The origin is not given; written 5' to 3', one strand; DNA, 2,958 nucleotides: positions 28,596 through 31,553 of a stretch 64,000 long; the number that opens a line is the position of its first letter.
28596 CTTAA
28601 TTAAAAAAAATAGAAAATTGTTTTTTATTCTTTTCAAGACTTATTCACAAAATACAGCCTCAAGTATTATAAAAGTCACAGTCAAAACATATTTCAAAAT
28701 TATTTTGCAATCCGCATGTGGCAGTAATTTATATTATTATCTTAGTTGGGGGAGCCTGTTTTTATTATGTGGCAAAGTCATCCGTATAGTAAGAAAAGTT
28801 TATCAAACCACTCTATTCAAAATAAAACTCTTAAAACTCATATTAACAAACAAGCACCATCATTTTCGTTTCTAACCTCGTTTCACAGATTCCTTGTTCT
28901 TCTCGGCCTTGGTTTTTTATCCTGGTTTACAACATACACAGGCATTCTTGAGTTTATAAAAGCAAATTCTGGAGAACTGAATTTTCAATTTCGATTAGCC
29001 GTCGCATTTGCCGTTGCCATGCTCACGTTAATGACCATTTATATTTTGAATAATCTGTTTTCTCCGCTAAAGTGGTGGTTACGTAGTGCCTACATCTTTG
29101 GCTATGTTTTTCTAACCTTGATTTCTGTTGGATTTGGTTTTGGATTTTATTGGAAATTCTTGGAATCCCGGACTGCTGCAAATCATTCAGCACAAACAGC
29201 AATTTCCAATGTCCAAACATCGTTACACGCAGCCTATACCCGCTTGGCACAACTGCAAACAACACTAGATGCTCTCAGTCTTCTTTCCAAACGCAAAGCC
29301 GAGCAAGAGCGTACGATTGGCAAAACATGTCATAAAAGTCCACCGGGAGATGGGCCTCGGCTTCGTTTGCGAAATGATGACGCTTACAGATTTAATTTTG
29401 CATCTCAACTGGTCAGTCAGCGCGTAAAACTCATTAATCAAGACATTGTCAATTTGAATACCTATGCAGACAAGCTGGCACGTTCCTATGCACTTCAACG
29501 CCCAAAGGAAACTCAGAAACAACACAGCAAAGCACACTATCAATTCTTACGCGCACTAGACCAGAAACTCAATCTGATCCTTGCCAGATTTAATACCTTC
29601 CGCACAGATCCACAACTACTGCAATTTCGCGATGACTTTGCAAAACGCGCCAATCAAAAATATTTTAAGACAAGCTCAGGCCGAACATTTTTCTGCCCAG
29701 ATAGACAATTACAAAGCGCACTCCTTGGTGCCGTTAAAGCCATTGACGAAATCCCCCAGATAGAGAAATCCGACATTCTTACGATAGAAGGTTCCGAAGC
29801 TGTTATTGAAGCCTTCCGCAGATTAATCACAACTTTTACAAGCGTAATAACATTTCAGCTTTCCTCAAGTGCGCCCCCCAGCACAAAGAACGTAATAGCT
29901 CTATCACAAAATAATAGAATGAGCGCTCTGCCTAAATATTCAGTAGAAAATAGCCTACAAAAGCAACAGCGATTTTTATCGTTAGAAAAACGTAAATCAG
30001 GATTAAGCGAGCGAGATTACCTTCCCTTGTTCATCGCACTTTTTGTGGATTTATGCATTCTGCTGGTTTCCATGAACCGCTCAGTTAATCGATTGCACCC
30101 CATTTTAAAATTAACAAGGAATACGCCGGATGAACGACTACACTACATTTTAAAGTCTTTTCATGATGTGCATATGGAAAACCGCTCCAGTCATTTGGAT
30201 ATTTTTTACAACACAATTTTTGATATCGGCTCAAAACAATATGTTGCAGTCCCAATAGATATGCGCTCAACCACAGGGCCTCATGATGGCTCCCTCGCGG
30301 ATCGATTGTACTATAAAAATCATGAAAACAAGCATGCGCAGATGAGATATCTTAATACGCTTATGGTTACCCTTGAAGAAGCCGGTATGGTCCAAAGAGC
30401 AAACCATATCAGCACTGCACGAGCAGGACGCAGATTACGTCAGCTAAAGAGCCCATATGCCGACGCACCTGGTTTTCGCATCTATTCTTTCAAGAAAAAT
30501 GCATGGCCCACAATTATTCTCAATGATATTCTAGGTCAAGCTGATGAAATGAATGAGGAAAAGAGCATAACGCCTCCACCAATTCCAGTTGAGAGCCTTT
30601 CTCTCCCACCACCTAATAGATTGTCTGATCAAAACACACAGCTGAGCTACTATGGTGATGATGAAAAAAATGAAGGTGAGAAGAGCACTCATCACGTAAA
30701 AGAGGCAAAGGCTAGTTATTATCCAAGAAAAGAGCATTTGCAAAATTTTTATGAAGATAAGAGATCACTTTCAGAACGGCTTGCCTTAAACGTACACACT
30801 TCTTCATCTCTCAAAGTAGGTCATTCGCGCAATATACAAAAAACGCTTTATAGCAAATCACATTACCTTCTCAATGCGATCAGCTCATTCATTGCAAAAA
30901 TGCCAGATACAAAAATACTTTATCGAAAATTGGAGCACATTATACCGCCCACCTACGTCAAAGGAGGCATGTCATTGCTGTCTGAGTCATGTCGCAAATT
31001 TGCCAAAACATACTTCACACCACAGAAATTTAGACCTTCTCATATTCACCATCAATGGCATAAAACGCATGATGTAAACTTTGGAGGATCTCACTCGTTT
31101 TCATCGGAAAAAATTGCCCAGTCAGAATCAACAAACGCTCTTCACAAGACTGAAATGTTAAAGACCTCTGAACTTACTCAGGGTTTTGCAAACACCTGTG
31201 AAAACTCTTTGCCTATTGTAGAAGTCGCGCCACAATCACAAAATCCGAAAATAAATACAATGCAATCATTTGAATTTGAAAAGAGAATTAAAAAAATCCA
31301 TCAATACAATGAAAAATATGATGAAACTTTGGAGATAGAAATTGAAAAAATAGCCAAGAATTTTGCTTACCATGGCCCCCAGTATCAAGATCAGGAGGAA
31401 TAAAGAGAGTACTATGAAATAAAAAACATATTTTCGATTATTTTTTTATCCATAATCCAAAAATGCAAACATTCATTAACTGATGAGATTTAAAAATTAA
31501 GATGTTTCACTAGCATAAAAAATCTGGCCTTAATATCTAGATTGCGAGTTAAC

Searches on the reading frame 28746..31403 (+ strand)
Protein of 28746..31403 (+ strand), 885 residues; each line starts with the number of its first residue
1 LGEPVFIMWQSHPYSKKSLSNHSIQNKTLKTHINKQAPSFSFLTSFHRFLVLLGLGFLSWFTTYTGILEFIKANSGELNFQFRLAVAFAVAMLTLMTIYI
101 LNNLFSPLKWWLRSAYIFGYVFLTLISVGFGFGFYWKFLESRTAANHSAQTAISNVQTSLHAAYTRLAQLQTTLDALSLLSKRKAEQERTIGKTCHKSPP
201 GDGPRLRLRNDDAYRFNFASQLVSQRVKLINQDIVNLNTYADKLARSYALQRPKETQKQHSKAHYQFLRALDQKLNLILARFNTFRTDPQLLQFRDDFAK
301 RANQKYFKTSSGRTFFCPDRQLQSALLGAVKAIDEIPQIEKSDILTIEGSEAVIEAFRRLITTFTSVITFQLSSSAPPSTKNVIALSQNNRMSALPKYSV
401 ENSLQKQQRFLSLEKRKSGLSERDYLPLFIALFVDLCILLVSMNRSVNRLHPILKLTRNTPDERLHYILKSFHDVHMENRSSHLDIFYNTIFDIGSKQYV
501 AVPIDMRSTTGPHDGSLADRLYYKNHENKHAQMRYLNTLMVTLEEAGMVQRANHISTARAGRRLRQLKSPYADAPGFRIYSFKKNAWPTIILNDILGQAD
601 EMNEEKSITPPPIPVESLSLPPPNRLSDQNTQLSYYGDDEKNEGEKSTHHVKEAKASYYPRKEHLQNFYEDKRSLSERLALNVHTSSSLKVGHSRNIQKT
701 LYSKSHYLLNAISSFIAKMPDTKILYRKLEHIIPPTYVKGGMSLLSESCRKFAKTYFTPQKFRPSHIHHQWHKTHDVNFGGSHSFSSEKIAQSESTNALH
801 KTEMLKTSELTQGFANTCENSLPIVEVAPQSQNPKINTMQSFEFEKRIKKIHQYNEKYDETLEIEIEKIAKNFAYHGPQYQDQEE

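Call 5: search_protein_families(library=pfam, proteins=[window:28746-31403:+], max_evalue=0.1)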
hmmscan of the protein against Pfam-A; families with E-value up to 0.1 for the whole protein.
window:28746-31403:+ (885 aa): 0 families

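Call 6: search_protein_families(library=ncbifam, proteins=[window:28746-31403:+], max_evalue=0.1)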
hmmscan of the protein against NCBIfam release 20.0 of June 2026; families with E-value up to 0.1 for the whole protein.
window:28746-31403:+ (885 aa): 0 families

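Call 19: find_homologous_proteins(query=window:28767-31403:+, max_evalue=0.01)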
Query window:28767-31403:+ (878 aa): 953 proteins with E <= 0.01 among 8000 candidates; the best 120 are listed.
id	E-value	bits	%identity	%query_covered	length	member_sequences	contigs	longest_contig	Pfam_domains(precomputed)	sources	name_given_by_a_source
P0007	0.0e+0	1988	100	100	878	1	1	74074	-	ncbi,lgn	ncbi:MAG: hypothetical protein AAF228_01250 [Pseudomonadota bacterium]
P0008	6.3e-196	671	54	62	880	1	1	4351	-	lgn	-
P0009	9.1e-171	588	51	64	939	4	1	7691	-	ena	-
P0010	1.7e-169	584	50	62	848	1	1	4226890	-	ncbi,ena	-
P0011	1.0e-166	575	48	66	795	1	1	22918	-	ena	-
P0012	5.3e-164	566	48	66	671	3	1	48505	-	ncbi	-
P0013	2.1e-163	564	46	68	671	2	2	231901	-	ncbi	-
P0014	7.6e-163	562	51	64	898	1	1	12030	-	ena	-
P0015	2.3e-161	557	49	62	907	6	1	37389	-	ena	-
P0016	3.3e-161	556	50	61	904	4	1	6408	-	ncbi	-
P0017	1.1e-158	548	49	65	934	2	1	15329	-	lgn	-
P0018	2.3e-150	520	45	66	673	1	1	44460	-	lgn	-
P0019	5.0e-149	516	46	65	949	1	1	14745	-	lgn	-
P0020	7.9e-146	505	43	64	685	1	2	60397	-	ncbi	-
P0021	4.0e-139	483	44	63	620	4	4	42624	-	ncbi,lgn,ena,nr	ncbi:MAG: hypothetical protein MI824_09455 [Hyphomicrobiales bacterium]|nr:hypothetical protein [Hyp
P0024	6.7e-137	476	45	63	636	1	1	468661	-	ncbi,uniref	ncbi:hypothetical protein [Methyloligella solikamskensis]|uniref:Uncharacterized protein n=1 Tax=Met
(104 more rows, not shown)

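Call 20: find_encoding_contigs(protein=P0010, flank=10000, max_places=2)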
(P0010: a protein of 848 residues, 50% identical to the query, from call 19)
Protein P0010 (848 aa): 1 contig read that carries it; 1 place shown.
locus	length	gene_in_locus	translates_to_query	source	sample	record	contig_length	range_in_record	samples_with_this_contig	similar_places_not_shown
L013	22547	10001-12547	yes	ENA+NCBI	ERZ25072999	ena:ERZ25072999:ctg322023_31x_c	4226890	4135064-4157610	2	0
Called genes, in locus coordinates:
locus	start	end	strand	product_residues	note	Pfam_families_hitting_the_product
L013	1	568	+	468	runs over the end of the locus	PF00330:Aconitase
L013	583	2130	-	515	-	PF03734:YkuD, PF01471:PG_binding_1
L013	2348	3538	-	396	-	PF01883:FeS_assembly_P, PF00142:Fer4_NifH (faint), PF01656:CbiA, PF09140:MipZ (weak), PF10609:ParA, PF13614:AAA_31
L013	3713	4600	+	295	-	PF02634:FdhD-NarQ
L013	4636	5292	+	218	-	PF12804:NTP_transf_3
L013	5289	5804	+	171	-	PF03205:MobB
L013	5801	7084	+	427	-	PF03453:MoeA_N, PF00994:MoCF_biosynth, PF03454:MoeA_C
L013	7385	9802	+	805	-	PF00912:Transgly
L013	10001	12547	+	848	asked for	-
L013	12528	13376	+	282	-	-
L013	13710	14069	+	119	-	-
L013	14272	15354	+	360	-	-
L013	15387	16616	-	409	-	PF02515:CoA_transf_3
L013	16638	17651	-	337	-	PF02615:Ldh_2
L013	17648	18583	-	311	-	PF00389:2-Hacid_dh, PF02826:2-Hacid_dh_C, PF03446:NAD_binding_2 (weak)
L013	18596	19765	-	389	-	PF04295:GD_AH_second, PF20629:GD_AH_C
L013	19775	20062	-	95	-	-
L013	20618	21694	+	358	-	PF01212:Beta_elim_lyase, PF00266:Aminotran_5 (weak)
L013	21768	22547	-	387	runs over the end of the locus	PF01546:Peptidase_M20, PF07687:M20_dimer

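Call 21: find_encoding_contigs(protein=P0013, flank=10000, max_places=2)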
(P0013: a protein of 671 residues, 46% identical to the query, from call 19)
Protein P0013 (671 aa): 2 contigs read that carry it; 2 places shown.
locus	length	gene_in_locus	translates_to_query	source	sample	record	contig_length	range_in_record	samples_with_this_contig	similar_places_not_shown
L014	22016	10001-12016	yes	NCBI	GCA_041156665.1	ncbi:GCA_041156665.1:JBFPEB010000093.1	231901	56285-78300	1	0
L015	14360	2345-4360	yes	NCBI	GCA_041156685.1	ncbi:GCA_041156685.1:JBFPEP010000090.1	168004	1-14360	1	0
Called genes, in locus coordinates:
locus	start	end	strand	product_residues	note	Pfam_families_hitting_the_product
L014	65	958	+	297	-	PF01149:Fapy_DNA_glyco, PF06831:H2TH, PF06827:zf-FPG_IleRS (faint)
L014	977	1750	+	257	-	PF00378:ECH_1, PF16113:ECH_2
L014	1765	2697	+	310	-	PF00551:Formyl_trans_N, PF02911:Formyl_trans_C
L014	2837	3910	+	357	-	PF00072:Response_reg, PF02518:HATPase_c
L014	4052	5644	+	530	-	PF08447:PAS_3, PF00989:PAS, PF08448:PAS_4 (weak), PF13188:PAS_8 (weak), PF13426:PAS_9, PF00512:HisKA (weak), PF02518:HATPase_c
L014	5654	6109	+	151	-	PF00072:Response_reg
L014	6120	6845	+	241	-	PF00512:HisKA (weak), PF02518:HATPase_c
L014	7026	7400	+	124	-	PF09917:DUF2147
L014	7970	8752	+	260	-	-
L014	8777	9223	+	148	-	-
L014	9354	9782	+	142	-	-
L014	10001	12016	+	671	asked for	-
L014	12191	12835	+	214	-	-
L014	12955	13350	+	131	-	-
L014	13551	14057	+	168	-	-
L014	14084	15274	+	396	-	-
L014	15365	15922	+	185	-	-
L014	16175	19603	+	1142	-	PF13424:TPR_12, PF13374:TPR_10, PF13424:TPR_12, PF24885:TPR_NPHP3, PF13374:TPR_10, PF13424:TPR_12, PF24885:TPR_NPHP3, PF13424:TPR_12, +29 more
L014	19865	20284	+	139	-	PF13622:4HBT_3 (weak), PF03061:4HBT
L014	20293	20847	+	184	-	PF00440:TetR_N, PF21993:TetR_C_13_2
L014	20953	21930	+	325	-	PF00561:Abhydrolase_1, PF12146:Hydrolase_4, PF12697:Abhydrolase_6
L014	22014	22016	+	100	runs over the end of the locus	-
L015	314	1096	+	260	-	-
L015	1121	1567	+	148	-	-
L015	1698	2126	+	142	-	-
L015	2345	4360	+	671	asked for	-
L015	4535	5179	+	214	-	-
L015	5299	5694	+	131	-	-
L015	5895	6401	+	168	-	-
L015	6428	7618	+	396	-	-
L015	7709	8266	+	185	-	-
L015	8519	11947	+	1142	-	PF13424:TPR_12, PF13374:TPR_10, PF13424:TPR_12, PF24885:TPR_NPHP3, PF13374:TPR_10, PF13424:TPR_12, PF24885:TPR_NPHP3, PF13424:TPR_12, +29 more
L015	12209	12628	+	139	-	PF13622:4HBT_3 (weak), PF03061:4HBT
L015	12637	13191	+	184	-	PF00440:TetR_N, PF21993:TetR_C_13_2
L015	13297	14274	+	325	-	PF00561:Abhydrolase_1, PF12146:Hydrolase_4, PF12697:Abhydrolase_6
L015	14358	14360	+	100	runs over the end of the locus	-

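Call 23: find_encoding_contigs(protein=P0012, flank=10000, max_places=1)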
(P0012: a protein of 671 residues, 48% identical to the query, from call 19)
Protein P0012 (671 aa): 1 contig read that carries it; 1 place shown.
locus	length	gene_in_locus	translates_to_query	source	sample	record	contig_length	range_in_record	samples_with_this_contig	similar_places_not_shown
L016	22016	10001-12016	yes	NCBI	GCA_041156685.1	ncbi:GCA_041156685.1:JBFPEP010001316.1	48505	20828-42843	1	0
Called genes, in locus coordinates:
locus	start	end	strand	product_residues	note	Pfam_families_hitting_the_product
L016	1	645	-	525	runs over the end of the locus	PF03109:ABC1, PF27536:UbiB_helical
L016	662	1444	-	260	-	PF01209:Ubie_methyltran, PF13489:Methyltransf_23, PF13847:Methyltransf_31, PF08241:Methyltransf_11, PF08242:Methyltransf_12, PF13649:Methyltransf_25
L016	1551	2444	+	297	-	PF01149:Fapy_DNA_glyco, PF06831:H2TH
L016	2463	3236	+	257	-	PF00378:ECH_1, PF16113:ECH_2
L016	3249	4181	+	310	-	PF00551:Formyl_trans_N, PF02911:Formyl_trans_C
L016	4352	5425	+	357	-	PF00072:Response_reg, PF02518:HATPase_c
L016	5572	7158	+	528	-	PF08447:PAS_3, PF00989:PAS, PF08448:PAS_4 (weak), PF13188:PAS_8 (weak), PF13426:PAS_9, PF00512:HisKA (weak), PF02518:HATPase_c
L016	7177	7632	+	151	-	PF00072:Response_reg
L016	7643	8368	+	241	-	PF00512:HisKA (weak), PF02518:HATPase_c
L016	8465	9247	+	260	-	-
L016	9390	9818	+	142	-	-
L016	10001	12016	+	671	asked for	-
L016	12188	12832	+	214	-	-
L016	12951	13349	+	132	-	-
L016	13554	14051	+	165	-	-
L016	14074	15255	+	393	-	-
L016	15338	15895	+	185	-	-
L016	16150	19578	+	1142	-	PF13424:TPR_12, PF13374:TPR_10, PF13424:TPR_12, PF24885:TPR_NPHP3, PF13374:TPR_10, PF13424:TPR_12, PF24885:TPR_NPHP3, PF13374:TPR_10, +28 more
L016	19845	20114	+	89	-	-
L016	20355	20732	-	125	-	-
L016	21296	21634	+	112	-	PF04480:DUF559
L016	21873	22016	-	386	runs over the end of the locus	PF03150:CCP_MauG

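Call 24: find_encoding_contigs(protein=P0015, flank=10000, max_places=1)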
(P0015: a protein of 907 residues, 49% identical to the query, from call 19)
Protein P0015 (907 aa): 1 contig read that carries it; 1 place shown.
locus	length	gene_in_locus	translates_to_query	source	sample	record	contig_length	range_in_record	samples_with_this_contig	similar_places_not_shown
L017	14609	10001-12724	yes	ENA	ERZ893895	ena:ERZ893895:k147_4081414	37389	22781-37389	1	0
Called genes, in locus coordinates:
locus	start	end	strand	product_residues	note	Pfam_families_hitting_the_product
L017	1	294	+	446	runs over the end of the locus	PF00202:Aminotran_3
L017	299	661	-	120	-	PF06155:GBBH-like_N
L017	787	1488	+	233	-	-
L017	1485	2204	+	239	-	PF00005:ABC_tran, PF02463:SMC_N (faint), PF13175:AAA_15 (faint), PF13304:AAA_21 (weak)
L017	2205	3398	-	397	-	PF01883:FeS_assembly_P, PF00142:Fer4_NifH (faint), PF09140:MipZ (weak), PF10609:ParA, PF13614:AAA_31, PF01656:CbiA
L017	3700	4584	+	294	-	PF02634:FdhD-NarQ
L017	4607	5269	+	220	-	PF12804:NTP_transf_3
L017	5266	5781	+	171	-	PF03205:MobB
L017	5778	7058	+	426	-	PF03453:MoeA_N, PF00994:MoCF_biosynth, PF03454:MoeA_C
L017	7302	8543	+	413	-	PF00912:Transgly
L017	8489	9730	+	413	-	-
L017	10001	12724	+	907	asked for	-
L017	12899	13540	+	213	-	-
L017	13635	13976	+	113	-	-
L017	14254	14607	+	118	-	?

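Call 25: find_encoding_contigs(protein=P0011, flank=10000, max_places=1)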
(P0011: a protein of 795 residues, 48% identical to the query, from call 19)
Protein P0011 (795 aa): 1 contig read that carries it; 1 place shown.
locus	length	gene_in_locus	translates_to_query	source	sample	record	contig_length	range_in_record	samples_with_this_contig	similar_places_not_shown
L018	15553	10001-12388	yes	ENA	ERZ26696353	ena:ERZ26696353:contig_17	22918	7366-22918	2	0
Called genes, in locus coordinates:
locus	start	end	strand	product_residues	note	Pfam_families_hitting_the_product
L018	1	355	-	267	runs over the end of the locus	PF00899:ThiF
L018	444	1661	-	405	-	PF02441:Flavoprotein, PF04127:DFP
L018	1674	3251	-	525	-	PF03109:ABC1, PF27536:UbiB_helical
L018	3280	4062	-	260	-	PF01209:Ubie_methyltran, PF13489:Methyltransf_23, PF13847:Methyltransf_31, PF08241:Methyltransf_11, PF08242:Methyltransf_12, PF13649:Methyltransf_25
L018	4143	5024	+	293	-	PF01149:Fapy_DNA_glyco, PF06831:H2TH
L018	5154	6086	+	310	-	PF00551:Formyl_trans_N, PF02911:Formyl_trans_C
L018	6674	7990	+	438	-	-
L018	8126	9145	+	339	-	-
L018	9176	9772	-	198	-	PF00583:Acetyltransf_1, PF13508:Acetyltransf_7, PF13673:Acetyltransf_10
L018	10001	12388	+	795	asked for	-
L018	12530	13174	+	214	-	-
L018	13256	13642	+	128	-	-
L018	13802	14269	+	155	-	-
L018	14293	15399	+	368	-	-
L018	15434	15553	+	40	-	?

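Call 29: search_solved_structures(query=A1, max_evalue=1)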
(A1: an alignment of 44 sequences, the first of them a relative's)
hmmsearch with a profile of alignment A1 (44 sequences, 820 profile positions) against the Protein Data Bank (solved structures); distinct sequences matched with E-value up to 1: 8.
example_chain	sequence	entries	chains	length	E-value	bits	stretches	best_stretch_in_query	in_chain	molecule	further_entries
9ijj_A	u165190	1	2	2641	0.0032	19.1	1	591-682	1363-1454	Cilia and flagella associated protein 46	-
29vf_O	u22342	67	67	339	0.04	15.5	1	592-647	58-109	TATA-box-binding protein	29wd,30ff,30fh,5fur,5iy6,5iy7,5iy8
6yej_A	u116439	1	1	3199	0.25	12.9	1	577-652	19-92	Huntingtin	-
3peh_A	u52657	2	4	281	0.37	12.3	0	531-566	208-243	Endoplasmin homolog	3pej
6zj3_SK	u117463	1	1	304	0.56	11.7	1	586-719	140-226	Ribosomal protein eS8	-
7w5b_3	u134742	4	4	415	0.86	11.1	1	598-699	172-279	NF-kappa-B-activating protein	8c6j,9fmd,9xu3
9occ_M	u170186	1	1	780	0.87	11.1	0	551-760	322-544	Tail tape measure protein gp18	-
7dxk_A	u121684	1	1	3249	0.92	11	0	578-725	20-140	Huntingtin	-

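Call 30: search_protein_families(library=pfam, alignment_id=A1, max_evalue=0.01)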
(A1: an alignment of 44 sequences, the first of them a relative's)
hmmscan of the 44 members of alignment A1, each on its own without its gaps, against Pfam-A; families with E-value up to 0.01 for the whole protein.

A. member 1, P0007 (878 aa): 0 families

B. families by the number of members that match (of 44 scanned): 4 families
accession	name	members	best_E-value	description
PF15993.10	Fuseless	1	0.0024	Fuseless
PF03600.22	CitMHS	1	0.0043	Citrate transporter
PF14362.11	DUF4407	1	0.0053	Domain of unknown function (DUF4407)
PF12725.13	DUF3810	1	0.0066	Protein of unknown function (DUF3810)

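Call 36: find_related_loci(query=A1, collection=metagenome_contigs, flank=10000)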
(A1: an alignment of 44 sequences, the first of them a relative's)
Query A1 (878 aa) in metagenome_contigs; peptide patterns used: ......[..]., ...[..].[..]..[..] (x = any residue, [..] = any of these).
500 stretches matched a pattern; 210 encode a relative of the query (tblastn E <= 1e-3); the best 80 are kept; 80 distinct loci.
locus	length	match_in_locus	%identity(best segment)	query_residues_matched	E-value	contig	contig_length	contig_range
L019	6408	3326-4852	50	52-590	1e-151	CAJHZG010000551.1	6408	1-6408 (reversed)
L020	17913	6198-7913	42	38-643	6e-147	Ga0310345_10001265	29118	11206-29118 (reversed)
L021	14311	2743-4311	42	34-596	8e-141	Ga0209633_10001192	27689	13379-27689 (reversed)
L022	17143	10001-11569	42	34-596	8e-141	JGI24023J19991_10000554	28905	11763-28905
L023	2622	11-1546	42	38-590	5e-149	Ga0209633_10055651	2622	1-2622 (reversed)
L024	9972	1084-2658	42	34-599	3e-139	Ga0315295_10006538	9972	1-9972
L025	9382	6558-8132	42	34-599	3e-139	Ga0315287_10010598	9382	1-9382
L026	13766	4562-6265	42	39-599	4e-138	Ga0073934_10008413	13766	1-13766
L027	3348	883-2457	41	34-599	3e-143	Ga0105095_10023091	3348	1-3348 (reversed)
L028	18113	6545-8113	41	34-596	8e-137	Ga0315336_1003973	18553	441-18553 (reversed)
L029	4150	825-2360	42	38-590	3e-140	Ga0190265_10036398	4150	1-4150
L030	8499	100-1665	43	41-609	3e-136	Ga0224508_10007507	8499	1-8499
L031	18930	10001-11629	41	38-604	7e-136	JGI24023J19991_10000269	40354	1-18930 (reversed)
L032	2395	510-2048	42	38-591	8e-145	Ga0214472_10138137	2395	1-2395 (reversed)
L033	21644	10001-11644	42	39-599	2e-135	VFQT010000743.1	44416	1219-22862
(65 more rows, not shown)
